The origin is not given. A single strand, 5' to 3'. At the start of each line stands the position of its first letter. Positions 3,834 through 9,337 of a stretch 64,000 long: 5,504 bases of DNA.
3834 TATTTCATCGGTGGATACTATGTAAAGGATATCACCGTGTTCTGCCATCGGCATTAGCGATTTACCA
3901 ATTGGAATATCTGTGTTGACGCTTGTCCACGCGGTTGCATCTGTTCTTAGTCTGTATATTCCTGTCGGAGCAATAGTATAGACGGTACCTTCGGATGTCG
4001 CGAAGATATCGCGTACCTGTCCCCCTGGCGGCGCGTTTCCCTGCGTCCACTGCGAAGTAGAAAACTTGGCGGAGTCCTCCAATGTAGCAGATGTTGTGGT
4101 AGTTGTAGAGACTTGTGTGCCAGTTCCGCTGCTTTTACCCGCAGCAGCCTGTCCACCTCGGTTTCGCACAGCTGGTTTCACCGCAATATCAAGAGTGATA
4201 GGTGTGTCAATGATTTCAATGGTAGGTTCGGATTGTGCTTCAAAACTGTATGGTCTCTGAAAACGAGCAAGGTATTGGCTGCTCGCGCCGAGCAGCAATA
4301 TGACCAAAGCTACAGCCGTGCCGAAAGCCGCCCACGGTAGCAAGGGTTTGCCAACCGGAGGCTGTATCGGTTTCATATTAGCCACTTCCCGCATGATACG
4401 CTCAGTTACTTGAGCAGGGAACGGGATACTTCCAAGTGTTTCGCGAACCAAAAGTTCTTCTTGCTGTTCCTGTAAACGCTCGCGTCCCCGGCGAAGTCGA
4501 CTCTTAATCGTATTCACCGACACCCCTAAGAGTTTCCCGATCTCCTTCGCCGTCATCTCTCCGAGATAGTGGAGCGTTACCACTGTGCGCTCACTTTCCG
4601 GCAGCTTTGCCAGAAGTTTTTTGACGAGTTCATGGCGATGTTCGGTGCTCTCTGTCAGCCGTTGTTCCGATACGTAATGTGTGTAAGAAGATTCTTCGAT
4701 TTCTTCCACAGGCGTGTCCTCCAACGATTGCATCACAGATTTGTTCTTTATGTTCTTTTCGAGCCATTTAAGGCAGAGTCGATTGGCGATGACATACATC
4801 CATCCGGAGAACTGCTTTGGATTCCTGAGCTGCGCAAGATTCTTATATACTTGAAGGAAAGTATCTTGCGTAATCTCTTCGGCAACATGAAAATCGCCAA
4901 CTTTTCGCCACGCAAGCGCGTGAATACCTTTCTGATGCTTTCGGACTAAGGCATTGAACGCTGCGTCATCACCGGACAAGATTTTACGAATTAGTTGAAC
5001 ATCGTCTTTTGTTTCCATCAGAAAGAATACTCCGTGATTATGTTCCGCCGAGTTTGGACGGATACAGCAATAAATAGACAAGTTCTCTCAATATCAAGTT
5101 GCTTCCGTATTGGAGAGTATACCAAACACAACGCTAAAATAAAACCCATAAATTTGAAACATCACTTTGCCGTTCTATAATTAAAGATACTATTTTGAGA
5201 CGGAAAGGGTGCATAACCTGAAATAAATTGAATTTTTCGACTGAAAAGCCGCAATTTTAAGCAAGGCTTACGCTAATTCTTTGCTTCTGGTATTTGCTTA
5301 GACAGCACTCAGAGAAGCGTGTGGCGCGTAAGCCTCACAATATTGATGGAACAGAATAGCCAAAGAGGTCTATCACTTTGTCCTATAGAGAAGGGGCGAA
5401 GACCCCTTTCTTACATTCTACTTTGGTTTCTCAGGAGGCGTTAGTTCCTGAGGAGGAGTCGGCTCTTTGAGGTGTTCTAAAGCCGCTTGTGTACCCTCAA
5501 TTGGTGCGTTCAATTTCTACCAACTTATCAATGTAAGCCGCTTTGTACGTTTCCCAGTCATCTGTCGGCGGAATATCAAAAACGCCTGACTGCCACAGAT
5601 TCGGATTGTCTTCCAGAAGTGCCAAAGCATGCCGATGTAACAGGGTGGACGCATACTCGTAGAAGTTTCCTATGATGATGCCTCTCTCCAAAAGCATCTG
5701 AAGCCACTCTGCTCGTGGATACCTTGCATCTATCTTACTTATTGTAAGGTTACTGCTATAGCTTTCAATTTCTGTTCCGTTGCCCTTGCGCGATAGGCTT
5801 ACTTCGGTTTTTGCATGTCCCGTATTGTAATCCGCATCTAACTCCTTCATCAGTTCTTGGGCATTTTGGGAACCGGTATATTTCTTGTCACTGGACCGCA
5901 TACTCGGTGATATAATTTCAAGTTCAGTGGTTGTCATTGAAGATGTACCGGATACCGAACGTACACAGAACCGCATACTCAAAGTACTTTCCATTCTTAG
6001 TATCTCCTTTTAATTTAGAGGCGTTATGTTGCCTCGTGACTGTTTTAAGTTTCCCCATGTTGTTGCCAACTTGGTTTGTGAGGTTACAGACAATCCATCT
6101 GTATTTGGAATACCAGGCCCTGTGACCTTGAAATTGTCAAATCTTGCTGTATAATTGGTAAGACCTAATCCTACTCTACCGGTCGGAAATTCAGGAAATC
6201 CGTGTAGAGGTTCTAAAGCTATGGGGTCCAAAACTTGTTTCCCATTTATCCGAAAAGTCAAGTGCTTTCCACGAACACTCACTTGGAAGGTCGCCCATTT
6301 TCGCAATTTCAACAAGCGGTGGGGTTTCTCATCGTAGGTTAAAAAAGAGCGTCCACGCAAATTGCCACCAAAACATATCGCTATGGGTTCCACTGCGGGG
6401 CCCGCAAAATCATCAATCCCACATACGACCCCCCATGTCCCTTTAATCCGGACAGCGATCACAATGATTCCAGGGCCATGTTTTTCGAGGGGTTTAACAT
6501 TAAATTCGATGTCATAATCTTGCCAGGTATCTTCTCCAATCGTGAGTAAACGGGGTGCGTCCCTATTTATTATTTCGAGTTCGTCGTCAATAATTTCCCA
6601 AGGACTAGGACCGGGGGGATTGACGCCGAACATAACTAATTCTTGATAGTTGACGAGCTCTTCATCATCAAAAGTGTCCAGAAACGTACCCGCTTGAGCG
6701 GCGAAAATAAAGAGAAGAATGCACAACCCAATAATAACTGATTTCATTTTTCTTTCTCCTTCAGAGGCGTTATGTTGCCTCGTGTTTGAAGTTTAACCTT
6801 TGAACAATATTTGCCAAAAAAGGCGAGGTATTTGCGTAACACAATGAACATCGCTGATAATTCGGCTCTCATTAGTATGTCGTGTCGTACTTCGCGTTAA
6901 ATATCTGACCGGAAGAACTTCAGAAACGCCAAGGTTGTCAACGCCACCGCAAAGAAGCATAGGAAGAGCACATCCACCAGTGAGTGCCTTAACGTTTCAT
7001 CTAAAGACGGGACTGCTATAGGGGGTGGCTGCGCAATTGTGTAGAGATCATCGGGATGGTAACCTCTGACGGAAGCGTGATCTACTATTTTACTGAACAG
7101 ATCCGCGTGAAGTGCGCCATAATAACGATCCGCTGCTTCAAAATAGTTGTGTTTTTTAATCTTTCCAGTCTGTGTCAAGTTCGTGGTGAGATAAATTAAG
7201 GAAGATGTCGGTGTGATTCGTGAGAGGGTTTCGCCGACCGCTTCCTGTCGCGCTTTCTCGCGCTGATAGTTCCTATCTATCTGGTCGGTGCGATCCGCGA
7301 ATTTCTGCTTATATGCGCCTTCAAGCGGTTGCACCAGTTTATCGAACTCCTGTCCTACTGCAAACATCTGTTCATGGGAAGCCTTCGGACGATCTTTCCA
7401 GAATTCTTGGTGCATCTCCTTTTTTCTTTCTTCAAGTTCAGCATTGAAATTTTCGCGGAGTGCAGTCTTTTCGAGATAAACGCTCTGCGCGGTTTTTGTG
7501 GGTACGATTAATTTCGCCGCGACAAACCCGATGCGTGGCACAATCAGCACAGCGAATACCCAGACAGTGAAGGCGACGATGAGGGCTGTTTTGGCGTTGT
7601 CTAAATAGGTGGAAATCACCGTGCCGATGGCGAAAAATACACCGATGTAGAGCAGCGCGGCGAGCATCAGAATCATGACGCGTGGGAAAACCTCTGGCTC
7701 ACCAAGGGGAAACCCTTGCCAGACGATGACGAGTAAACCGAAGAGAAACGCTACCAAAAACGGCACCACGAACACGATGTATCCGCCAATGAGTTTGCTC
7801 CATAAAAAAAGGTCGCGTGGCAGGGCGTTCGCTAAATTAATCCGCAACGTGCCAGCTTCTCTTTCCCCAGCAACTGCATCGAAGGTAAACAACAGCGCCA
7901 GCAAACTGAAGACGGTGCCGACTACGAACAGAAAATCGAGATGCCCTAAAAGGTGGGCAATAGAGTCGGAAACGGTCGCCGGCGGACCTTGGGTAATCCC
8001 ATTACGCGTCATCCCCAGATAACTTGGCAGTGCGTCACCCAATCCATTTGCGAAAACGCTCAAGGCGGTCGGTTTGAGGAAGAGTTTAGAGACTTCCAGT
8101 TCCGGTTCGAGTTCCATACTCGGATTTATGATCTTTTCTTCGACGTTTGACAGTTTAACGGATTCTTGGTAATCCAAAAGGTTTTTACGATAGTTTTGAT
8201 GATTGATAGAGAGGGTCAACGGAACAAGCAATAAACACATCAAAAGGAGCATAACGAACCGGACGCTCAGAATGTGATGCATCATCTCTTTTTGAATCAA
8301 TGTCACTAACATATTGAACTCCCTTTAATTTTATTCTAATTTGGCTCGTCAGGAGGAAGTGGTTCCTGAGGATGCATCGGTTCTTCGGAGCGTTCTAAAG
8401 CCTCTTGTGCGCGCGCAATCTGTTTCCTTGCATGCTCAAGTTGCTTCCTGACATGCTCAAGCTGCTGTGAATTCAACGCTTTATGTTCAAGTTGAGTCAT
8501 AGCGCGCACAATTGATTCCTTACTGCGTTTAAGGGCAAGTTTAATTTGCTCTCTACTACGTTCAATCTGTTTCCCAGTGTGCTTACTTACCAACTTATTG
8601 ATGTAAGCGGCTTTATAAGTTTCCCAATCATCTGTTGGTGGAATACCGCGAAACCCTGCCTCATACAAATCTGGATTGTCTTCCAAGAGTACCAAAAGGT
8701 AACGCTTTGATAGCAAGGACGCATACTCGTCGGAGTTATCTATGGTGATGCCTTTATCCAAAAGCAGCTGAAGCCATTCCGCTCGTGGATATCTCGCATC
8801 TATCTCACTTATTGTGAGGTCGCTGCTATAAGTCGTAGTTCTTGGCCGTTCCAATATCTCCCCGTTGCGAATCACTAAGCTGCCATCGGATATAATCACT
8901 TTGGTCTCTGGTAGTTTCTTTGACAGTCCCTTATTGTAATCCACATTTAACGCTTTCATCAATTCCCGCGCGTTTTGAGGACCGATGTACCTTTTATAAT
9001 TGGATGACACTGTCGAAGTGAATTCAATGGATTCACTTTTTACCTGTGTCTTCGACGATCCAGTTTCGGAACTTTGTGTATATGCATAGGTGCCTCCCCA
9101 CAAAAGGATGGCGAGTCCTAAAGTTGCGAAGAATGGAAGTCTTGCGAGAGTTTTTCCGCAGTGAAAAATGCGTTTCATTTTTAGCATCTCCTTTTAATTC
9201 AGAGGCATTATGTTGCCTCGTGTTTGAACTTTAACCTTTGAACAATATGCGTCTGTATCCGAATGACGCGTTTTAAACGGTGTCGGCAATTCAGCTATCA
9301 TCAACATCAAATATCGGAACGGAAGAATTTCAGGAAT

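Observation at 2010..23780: ~21 kb paralogue-amplified envelope locus: membrane-tethered sigma factors, giant BNR lipoproteins, orphan ABC-2 permeases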

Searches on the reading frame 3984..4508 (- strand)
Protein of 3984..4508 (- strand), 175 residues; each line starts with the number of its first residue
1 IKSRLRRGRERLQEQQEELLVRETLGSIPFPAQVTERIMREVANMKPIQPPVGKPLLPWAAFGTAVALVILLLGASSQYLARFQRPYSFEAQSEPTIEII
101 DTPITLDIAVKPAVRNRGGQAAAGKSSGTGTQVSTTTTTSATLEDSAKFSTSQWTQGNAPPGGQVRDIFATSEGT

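Call 90: search_protein_families(library=pfam, proteins=[window:3984-4508:-], max_evalue=5)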
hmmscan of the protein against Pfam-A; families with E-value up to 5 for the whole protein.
window:3984-4508:- (175 aa): 0 families

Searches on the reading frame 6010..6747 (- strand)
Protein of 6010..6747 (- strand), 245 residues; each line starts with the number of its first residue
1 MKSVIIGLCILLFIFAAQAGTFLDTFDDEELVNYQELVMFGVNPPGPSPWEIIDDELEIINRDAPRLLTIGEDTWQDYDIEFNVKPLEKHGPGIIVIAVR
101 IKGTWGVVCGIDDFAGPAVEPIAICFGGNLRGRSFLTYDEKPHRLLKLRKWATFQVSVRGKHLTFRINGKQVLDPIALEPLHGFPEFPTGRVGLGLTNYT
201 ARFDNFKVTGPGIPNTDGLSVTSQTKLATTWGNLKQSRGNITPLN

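Call 4: search_protein_families(library=pfam, proteins=[window:6010-6747:-], max_evalue=0.01)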
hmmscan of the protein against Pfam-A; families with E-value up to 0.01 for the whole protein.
window:6010-6747:- (245 aa): 2 families
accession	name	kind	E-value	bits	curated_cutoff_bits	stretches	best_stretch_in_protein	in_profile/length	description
PF06439.18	3keto-disac_hyd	-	2.5e-07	31.3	26.8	1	70-208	46-186/187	3-keto-disaccharide hydrolase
PF21708.4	Glyco_hydro_59_C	-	1.9e-05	25.2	27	0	146-209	115-173/175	Galactocerebrosidase, C-terminal lectin domain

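Call 56: search_protein_families(library=ncbifam, proteins=[window:6010-6747:-], max_evalue=0.001)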
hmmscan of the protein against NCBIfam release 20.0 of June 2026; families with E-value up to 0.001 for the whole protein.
window:6010-6747:- (245 aa): 0 families

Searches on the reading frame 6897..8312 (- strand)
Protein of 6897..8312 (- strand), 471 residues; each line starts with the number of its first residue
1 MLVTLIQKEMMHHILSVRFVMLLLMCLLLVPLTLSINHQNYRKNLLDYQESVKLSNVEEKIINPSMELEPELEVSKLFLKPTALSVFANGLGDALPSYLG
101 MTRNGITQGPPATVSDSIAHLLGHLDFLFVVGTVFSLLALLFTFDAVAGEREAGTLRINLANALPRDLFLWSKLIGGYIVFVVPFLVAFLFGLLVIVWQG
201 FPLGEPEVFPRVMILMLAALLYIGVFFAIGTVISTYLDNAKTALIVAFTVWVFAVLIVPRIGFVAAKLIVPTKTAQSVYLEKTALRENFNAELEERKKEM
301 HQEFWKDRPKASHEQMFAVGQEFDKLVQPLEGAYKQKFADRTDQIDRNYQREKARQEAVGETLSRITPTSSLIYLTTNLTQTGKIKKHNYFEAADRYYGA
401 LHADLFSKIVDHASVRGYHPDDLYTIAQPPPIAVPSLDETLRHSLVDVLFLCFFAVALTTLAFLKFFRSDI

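Call 4: search_protein_families(library=pfam, proteins=[window:6897-8312:-], max_evalue=0.01)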
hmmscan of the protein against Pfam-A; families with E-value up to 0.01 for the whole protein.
window:6897-8312:- (471 aa): 3 families
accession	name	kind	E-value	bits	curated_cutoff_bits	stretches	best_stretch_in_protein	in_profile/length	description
PF12679.13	ABC2_membrane_2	-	1.8e-30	106.6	27.2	1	6-471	4-283/283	ABC-2 family transporter protein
PF12698.13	ABC2_membrane_3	-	7e-07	29.1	31.6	1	128-259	165-288/347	ABC-2 family transporter protein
PF12040.14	DUF3526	-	1.7e-06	29.2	25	1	286-403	8-118/144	Domain of unknown function (DUF3526)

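Call 56: search_protein_families(library=ncbifam, proteins=[window:6897-8312:-], max_evalue=0.001)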
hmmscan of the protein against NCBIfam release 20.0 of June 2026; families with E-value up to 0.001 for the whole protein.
window:6897-8312:- (471 aa): 0 families

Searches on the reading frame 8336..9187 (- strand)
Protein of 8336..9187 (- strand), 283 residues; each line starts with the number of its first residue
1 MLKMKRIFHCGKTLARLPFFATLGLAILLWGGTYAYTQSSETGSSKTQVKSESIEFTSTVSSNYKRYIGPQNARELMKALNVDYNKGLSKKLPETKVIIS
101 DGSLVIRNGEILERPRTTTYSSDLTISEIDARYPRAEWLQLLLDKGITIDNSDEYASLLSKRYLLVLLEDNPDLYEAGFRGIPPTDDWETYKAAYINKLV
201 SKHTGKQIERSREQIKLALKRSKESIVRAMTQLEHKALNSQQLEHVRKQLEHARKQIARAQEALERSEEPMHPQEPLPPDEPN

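Call 4: search_protein_families(library=pfam, proteins=[window:8336-9187:-], max_evalue=0.01)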
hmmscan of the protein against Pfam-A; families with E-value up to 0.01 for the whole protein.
window:8336-9187:- (283 aa): 0 families

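Call 48: find_homologous_proteins(query=window:8339-9187:-, max_evalue=0.001)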
Query window:8339-9187:- (283 aa): 417 proteins with E <= 0.001 among 2007 candidates; the best 120 are listed.
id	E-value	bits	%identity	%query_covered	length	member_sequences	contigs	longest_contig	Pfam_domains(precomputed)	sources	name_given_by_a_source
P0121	1.9e-180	616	100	99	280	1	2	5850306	-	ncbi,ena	-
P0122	1.7e-168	577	94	99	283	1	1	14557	-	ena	-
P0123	2.6e-167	573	93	99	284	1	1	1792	-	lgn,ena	-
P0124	8.0e-167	571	93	99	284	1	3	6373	-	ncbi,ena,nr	ncbi:MAG: hypothetical protein OXH39_19870 [Candidatus Poribacteria bacterium]|nr:hypothetical prote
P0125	3.1e-150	517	84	99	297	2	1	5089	-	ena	-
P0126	1.7e-148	511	84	99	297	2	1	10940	-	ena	-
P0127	1.1e-146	505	83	99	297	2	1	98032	-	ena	-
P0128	7.5e-145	499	80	99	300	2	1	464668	-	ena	-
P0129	2.3e-143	494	81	93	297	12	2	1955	-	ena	-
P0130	2.7e-141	487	76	99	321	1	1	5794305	-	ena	-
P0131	2.1e-139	481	81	98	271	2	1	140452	-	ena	-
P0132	3.2e-138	477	79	99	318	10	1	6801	-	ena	-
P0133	7.1e-138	476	80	92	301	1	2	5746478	-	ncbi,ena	-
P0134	2.6e-137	474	77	99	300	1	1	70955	-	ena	-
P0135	3.4e-137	474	79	99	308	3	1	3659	-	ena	-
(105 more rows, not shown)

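Call 56: search_protein_families(library=ncbifam, proteins=[window:8336-9187:-], max_evalue=0.001)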
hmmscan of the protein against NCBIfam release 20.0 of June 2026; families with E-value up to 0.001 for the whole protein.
window:8336-9187:- (283 aa): 0 families

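Call 60: predict_structure(alignment_id=A2)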
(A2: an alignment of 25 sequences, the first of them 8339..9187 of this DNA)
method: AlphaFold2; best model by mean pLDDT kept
length: 283 residues; sequences in the alignment: 25
mean_pLDDT: 73.8   pTM: 0.63
mean pLDDT of the five models: 73.8, 72.8, 70.8, 70.6, 69.0
residues with pLDDT >= 90: 52; 70-90: 141; 50-70: 35; < 50: 55
segments of 3 or more residues with pLDDT < 50: 1-3, 5-46, 269-277
pLDDT, mean of each block of 10 residues (from residue 1): 42 42 44 31 47 60 74 91 71 70 76 83 85 94 92 86 91 86 91 94 83 83 85 84 86 83 71 48 49
secondary structure, 60 per line:
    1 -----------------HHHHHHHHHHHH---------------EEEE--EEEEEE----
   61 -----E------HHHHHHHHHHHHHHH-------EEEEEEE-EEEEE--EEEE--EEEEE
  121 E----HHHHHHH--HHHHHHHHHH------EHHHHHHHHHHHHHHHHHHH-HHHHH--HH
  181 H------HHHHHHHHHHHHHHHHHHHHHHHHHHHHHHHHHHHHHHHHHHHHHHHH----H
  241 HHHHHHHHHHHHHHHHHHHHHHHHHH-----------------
elements in order: H18-29 E45-48 E51-56 H73-87 E95-101 E103-107 E110-113 E116-121 H126-132 H135-144 H152-170 H172-176 H188-235 H240-266

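Call 90: search_protein_families(library=pfam, proteins=[window:8339-9187:-], max_evalue=5)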
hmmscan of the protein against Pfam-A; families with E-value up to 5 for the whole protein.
window:8339-9187:- (283 aa): 5 families
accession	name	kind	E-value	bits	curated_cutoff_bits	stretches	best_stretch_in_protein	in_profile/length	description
PF08955.15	BofC_C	-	0.016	15.8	21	1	100-160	17-70/74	BofC C-terminal domain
PF16515.11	HIP1_clath_bdg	-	0.068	14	28.8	1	200-269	17-80/99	Clathrin-binding domain of Huntingtin-interacting protein 1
PF10112.14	Halogen_Hydrol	-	0.9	9.9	29.8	1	231-268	51-88/191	5-bromo-4-chloroindolyl phosphate hydrolysis protein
PF20492.3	ERM_helical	-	1.8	9.1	40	1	207-268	3-64/120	Ezrin/radixin/moesin, alpha-helical domain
PF17274.7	DUF5339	-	2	9.8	27.7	1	232-260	18-46/70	Family of unknown function (DUF5339)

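Call 91: search_solved_structures(query=A2, max_evalue=10)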
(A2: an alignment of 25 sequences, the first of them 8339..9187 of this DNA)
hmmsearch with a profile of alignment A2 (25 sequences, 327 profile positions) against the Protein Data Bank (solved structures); distinct sequences matched with E-value up to 10: 25.
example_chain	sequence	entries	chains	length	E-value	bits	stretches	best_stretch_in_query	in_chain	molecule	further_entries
5jsb_B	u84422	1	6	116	0.012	18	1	208-305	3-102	Mcl-1 inhibitor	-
8ruy_M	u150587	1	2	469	0.083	15.2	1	216-316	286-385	Intraflagellar transport protein 57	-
4oyd_B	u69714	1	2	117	0.24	13.7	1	208-304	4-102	Computationally designed Inhibitor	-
4xa6_A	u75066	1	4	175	0.25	13.6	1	189-283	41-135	Gp7-MYH7(1777-1855)-EB1 chimera protein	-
2efk_A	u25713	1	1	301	0.28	13.5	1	198-280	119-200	Cdc42-interacting protein 4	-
2y44_A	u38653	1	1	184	0.34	13.2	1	197-287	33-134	GLUTAMIC ACID/ALANINE-RICH PROTEIN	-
8eja_B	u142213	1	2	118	0.48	12.7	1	208-305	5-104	aBAK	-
9clb_B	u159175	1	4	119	0.48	12.7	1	208-305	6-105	aBAK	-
1l4a_C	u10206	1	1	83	0.62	12.3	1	233-298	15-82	S-SNAP25 fusion protein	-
5jsn_B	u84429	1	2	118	0.63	12.3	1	208-309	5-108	Bcl2 inhibitor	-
1kqw_A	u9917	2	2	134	0.66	12.2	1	66-110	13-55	Cellular retinol-binding protein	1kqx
9o3m_A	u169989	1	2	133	0.85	11.9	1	67-117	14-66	Retinol-binding protein 2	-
7o3v_A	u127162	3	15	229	0.99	11.6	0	284-309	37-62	TrwJ protein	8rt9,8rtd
3u8v_A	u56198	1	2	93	1.1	11.5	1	251-305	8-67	Metal-binding protein smbP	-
9cod_A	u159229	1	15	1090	1.4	11.2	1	162-278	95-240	SGNH hydrolase-type esterase domain-containing protein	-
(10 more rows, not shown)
